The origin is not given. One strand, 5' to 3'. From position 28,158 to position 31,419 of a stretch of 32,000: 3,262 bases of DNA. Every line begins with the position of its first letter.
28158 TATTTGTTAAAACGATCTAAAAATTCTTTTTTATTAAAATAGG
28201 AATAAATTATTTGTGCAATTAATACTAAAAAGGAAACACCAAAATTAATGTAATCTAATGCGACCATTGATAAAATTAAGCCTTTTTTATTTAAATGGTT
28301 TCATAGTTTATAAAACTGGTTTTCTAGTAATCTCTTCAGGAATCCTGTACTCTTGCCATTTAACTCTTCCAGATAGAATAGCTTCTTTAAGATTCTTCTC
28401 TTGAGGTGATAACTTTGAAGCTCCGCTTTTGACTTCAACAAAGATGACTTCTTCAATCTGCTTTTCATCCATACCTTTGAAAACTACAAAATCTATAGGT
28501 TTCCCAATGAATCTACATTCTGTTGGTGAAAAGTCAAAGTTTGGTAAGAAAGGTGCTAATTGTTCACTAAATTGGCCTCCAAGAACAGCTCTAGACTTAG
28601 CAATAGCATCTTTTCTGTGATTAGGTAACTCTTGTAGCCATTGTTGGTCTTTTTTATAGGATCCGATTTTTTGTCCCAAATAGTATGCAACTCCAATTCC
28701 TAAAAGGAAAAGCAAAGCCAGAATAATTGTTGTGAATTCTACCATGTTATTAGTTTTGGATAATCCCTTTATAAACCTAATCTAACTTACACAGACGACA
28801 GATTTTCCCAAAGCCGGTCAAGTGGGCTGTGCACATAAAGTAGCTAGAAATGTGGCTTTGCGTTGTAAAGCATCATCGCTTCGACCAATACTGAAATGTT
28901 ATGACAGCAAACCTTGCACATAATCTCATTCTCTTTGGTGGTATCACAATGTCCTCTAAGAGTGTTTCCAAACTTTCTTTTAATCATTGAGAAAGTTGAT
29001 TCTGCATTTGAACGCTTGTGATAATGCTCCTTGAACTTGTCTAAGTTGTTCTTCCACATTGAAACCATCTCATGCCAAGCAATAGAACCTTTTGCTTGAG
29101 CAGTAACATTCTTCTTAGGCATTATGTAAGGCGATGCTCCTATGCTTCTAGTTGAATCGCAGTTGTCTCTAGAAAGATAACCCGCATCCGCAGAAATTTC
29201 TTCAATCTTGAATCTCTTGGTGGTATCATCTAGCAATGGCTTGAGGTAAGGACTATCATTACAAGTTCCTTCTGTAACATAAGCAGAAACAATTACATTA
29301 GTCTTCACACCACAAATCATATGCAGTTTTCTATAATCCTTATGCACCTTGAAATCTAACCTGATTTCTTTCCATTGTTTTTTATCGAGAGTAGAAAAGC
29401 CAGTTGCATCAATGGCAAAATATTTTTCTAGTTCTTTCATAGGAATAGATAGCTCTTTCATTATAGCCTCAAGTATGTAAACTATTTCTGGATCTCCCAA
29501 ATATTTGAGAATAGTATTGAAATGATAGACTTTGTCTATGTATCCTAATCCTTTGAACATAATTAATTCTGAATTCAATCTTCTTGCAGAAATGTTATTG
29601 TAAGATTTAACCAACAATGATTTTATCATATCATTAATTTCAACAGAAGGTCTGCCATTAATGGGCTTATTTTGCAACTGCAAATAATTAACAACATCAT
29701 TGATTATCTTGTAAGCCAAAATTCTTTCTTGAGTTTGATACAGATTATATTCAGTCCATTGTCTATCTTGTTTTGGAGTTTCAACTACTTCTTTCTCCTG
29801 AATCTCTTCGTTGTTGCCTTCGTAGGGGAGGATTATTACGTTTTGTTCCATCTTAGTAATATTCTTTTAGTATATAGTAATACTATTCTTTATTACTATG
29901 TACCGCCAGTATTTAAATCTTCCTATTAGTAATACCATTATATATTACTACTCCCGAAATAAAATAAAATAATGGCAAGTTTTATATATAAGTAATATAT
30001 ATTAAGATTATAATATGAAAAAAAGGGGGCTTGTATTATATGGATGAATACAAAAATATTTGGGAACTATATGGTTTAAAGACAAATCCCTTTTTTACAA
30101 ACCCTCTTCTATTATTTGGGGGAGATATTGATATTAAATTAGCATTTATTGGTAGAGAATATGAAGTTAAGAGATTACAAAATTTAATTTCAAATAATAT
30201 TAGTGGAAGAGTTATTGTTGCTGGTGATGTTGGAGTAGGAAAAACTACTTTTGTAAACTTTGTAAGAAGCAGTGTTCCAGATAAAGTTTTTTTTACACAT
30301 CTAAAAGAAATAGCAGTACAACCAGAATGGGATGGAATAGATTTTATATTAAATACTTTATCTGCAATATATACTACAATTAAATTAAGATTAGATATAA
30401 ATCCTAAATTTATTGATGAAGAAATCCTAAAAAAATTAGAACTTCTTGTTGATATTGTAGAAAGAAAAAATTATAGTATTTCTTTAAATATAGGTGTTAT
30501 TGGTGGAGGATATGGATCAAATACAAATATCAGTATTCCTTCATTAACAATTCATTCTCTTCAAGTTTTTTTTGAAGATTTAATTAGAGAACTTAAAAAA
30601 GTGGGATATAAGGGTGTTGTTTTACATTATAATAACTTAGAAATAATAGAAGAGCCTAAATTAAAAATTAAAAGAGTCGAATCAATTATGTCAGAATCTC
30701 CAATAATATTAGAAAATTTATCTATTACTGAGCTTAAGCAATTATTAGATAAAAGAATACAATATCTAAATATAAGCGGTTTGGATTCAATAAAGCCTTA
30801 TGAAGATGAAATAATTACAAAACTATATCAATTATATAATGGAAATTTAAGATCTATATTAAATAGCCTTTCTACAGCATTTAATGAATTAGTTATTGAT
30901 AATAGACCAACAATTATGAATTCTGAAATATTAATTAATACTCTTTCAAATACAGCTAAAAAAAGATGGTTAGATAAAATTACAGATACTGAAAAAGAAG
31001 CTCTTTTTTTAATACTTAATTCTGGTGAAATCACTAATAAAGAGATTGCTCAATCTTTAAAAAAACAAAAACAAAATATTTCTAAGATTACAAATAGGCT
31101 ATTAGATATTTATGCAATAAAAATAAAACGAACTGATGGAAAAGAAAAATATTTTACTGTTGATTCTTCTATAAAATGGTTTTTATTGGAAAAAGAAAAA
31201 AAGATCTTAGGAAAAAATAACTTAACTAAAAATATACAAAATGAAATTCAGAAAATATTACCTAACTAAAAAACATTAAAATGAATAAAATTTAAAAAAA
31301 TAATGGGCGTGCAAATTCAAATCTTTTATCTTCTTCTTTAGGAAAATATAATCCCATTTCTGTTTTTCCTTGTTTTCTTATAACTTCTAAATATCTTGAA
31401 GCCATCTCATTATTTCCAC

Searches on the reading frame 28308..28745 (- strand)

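Call 17: search_protein_families(library=pfam, proteins=[window:28308-28745:-], max_evalue=0.01)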
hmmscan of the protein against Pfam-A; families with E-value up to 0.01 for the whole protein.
window:28308-28745:- (145 aa): 1 family
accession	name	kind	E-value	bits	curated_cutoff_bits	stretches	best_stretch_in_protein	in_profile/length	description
PF10107.15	Endonuc_Holl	-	3.7e-36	124.8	23.8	1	35-134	57-158/159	Endonuclease related to archaeal Holliday junction resolvase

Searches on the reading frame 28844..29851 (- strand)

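Call 17: search_protein_families(library=pfam, proteins=[window:28844-29851:-], max_evalue=0.01)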
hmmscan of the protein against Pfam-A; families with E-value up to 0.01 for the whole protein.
window:28844-29851:- (335 aa): 2 families
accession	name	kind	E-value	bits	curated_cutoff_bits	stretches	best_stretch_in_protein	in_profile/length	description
PF01609.27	DDE_Tnp_1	-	2e-17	64.1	23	1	145-319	7-200/200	Transposase DDE domain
PF05598.16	DUF772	-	0.0065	16.9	23.1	0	66-116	1-59/74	Transposase domain (DUF772)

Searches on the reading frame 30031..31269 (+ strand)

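Call 17: search_protein_families(library=pfam, proteins=[window:30031-31269:+], max_evalue=0.01)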
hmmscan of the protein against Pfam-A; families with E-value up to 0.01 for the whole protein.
window:30031-31269:+ (412 aa): 6 families
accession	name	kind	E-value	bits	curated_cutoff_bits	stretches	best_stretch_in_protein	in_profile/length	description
PF13191.12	AAA_16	-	1.1e-06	29.7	32.6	1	39-90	2-59/167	AAA ATPase domain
PF01047.28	MarR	-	0.00031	21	24.6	1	317-359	1-43/59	MarR family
PF01978.25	TrmB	-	0.00031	21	25.6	1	317-378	6-66/68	Sugar-specific transcriptional regulator TrmB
PF02002.24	TFIIE_alpha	-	0.0005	20.3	22.9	1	320-373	14-67/105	TFIIE alpha subunit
PF12802.13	MarR_2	-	0.00082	19.9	27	1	317-358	3-45/61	MarR family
PF13412.12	HTH_24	-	0.0066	16.4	21.9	0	319-359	3-43/48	Winged helix-turn-helix DNA-binding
